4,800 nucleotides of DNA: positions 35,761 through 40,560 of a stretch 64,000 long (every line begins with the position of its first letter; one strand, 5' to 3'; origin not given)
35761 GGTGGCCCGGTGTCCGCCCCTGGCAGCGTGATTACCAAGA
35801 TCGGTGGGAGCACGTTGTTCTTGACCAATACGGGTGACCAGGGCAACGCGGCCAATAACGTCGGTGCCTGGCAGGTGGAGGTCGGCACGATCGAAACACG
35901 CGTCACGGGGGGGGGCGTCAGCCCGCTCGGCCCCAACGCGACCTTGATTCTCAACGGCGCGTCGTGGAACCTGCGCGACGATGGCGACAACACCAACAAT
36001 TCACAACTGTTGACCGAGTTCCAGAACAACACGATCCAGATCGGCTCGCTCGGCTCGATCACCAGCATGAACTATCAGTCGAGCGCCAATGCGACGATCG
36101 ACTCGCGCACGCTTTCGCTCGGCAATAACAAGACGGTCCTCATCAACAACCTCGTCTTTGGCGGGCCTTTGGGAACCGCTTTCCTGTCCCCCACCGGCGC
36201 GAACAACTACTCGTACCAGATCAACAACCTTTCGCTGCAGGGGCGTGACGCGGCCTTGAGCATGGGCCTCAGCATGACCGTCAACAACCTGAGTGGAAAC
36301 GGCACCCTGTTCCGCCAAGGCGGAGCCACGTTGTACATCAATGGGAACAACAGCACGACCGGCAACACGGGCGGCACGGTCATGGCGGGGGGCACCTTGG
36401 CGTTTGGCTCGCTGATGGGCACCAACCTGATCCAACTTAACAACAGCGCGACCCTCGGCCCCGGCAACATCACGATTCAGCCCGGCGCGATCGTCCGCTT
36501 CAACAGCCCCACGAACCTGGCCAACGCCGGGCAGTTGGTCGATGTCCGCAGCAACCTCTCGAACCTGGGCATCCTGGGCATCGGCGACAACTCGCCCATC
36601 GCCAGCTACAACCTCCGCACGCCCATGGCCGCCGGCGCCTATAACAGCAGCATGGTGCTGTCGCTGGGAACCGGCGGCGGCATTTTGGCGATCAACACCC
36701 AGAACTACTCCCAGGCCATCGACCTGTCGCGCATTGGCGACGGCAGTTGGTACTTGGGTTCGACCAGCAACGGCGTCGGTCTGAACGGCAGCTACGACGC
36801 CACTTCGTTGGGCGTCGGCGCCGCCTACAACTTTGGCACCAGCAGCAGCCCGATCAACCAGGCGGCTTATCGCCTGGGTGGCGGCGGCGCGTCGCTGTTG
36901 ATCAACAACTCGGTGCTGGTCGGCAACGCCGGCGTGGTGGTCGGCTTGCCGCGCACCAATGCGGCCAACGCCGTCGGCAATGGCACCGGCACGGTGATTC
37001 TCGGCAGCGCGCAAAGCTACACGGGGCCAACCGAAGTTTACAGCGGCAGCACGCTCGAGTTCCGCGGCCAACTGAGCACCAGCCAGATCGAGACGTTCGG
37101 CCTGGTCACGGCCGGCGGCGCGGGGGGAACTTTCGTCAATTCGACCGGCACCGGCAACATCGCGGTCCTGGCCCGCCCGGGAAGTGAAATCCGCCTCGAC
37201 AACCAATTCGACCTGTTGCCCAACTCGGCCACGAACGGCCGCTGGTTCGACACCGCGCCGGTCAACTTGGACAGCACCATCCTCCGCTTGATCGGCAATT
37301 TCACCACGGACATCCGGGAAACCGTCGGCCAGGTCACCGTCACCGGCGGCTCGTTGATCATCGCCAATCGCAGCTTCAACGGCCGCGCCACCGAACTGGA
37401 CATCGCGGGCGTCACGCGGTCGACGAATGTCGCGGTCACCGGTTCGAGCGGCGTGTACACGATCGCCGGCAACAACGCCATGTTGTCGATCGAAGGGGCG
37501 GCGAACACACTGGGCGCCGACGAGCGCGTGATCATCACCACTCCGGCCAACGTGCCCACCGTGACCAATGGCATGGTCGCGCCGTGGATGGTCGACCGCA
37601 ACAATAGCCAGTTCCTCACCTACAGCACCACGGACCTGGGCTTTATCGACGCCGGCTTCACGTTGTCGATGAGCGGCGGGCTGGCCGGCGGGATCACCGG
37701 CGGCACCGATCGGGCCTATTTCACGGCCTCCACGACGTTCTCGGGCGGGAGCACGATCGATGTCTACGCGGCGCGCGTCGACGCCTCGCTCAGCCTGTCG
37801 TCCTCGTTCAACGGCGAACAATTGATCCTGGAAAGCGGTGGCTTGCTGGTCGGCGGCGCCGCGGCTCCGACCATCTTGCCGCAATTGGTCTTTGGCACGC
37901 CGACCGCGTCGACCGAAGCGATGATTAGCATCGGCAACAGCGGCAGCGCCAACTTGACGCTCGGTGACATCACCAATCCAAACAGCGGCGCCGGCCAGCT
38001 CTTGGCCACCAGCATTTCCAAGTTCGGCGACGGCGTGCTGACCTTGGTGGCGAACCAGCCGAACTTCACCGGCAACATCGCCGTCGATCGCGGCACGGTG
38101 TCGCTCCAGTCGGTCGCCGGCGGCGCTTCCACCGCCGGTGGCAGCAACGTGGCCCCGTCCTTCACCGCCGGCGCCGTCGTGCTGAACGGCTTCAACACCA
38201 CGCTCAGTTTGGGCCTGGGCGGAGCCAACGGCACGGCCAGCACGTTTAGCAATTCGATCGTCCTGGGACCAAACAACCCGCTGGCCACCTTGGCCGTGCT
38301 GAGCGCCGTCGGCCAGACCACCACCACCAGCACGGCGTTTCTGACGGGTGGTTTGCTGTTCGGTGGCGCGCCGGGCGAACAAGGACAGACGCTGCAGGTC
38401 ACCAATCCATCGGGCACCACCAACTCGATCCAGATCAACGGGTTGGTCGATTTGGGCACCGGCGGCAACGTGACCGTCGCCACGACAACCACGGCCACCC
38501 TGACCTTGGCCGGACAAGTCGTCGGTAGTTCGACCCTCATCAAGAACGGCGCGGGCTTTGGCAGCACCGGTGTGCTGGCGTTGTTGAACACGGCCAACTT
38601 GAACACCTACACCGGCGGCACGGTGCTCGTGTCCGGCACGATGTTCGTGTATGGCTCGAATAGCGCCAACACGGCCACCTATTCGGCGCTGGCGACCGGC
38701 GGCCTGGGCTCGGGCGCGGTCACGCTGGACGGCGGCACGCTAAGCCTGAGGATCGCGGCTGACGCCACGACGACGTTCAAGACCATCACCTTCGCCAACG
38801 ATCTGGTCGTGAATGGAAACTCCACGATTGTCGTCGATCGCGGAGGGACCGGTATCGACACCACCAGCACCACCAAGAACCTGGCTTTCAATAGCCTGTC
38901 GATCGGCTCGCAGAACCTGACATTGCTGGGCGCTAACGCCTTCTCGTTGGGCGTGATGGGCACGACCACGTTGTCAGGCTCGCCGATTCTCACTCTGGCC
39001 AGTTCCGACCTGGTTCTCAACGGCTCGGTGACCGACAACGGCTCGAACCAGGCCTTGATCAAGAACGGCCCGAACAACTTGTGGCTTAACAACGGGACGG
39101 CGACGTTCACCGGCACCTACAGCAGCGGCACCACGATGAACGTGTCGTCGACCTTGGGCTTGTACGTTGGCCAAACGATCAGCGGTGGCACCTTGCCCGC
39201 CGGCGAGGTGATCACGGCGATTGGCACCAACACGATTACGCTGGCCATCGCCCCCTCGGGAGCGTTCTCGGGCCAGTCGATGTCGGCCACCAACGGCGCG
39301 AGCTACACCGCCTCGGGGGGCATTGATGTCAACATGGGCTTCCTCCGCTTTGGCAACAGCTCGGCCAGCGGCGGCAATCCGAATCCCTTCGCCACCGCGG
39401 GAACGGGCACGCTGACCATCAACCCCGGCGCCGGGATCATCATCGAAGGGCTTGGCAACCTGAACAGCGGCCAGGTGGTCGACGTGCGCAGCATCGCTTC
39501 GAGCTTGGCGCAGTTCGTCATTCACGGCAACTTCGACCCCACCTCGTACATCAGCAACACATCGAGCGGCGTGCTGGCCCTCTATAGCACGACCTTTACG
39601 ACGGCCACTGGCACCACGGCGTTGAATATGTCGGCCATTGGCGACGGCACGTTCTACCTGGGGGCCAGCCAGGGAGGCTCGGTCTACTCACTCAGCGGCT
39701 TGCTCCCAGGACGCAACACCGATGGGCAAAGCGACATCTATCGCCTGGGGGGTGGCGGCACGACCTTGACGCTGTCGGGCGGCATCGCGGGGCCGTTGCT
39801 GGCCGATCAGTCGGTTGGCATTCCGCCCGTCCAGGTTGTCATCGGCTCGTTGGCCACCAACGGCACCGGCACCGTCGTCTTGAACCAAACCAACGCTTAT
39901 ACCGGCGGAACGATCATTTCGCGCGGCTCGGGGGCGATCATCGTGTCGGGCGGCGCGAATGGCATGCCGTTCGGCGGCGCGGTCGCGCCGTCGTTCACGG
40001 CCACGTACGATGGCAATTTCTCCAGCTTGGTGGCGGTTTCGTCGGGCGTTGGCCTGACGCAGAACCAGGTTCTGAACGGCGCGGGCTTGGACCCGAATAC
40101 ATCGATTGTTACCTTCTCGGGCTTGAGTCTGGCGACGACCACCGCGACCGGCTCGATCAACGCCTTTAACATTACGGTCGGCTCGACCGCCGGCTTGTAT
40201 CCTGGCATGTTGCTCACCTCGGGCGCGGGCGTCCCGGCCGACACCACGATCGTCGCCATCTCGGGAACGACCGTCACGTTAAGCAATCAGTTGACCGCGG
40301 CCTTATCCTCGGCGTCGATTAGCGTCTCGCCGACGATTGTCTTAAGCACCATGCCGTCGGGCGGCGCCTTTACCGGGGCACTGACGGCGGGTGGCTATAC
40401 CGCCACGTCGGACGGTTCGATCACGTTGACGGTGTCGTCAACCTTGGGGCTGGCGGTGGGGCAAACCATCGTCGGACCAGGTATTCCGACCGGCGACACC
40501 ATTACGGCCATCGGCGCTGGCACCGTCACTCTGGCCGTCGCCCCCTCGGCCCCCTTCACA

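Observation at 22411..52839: Single 30.4-kb ORF: a 10,142-aa PEP-CTERM-tailed beta-strand-repeat giant protein of unknown function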

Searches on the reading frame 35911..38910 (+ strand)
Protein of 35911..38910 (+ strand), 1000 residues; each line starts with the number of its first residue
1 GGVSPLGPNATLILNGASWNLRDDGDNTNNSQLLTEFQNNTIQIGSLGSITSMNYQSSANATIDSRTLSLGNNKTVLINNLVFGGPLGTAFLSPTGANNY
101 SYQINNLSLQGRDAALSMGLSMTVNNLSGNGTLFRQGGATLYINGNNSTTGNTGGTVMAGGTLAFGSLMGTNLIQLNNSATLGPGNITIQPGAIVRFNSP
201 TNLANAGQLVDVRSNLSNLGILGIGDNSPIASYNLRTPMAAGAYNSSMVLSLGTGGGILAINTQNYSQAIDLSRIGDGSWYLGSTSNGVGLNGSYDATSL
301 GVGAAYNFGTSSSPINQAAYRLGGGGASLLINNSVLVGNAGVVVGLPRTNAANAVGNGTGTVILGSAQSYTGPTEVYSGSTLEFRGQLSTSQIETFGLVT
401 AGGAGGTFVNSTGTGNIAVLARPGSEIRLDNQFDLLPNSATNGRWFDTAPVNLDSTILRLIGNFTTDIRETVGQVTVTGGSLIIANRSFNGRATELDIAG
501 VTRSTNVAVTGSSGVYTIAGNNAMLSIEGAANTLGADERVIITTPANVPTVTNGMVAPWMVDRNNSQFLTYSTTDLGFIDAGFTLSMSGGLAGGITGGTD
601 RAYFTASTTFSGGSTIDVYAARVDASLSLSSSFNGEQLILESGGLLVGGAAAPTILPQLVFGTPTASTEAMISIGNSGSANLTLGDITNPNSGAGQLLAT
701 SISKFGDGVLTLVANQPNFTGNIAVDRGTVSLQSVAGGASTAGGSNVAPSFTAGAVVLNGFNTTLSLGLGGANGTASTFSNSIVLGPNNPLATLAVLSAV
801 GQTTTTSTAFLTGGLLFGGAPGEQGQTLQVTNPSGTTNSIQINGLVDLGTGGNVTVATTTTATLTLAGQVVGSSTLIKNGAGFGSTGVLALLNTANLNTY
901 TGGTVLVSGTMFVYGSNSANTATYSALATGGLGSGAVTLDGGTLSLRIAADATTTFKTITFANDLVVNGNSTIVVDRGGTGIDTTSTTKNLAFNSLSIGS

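Call 93: search_protein_families(library=pfam, proteins=[window:35911-38910:+], max_evalue=0.1)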
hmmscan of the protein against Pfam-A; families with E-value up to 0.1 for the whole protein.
window:35911-38910:+ (1000 aa): 1 family
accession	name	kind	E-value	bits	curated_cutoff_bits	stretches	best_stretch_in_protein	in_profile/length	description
PF12951.13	PATR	-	0.0086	16.5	27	1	357-381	4-27/30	Passenger-associated-transport-repeat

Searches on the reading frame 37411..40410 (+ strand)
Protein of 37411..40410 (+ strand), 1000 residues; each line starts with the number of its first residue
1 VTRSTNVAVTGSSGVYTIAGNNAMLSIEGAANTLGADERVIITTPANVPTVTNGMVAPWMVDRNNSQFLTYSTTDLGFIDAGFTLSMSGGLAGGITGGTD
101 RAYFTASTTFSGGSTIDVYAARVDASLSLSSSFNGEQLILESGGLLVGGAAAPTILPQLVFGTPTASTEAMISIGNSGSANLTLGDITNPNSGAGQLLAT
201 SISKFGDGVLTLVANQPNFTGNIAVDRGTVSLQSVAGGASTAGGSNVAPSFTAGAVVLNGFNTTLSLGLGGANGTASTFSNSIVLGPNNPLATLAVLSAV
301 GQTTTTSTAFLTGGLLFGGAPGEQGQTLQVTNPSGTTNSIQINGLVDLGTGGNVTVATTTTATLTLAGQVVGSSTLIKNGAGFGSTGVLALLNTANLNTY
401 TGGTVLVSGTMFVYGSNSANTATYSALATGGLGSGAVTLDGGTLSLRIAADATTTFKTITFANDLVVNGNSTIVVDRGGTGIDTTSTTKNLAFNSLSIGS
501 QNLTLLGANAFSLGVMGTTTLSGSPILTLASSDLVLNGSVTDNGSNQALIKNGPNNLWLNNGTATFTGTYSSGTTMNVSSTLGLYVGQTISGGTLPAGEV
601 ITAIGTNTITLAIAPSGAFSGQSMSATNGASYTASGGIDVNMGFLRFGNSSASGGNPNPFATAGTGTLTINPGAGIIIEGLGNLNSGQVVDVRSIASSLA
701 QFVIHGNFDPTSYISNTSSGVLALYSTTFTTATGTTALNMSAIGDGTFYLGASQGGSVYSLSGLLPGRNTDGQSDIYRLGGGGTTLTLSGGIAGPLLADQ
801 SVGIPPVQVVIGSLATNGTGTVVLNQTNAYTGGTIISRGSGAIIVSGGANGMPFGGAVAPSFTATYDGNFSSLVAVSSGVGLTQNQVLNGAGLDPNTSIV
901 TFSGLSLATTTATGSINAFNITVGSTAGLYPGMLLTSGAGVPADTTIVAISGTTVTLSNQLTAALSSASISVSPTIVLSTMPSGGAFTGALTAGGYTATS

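Call 4: search_protein_families(library=pfam, proteins=[window:37411-40410:+], max_evalue=0.01)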
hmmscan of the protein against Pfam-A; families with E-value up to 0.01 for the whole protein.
window:37411-40410:+ (1000 aa): 1 family
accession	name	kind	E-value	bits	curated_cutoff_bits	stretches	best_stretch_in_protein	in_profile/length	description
PF12951.13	PATR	-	0.0052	17.2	27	1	817-839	4-26/30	Passenger-associated-transport-repeat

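Call 7: search_protein_families(library=ncbifam, proteins=[window:37411-40410:+], max_evalue=0.01)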
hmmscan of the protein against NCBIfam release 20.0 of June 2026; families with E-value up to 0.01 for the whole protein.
window:37411-40410:+ (1000 aa): 1 family
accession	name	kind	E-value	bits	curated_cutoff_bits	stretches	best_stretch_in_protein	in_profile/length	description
TIGR02601.1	autotrns_rpt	repeat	2.4e-05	24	19.85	1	817-839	5-27/32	beta strand repeat protein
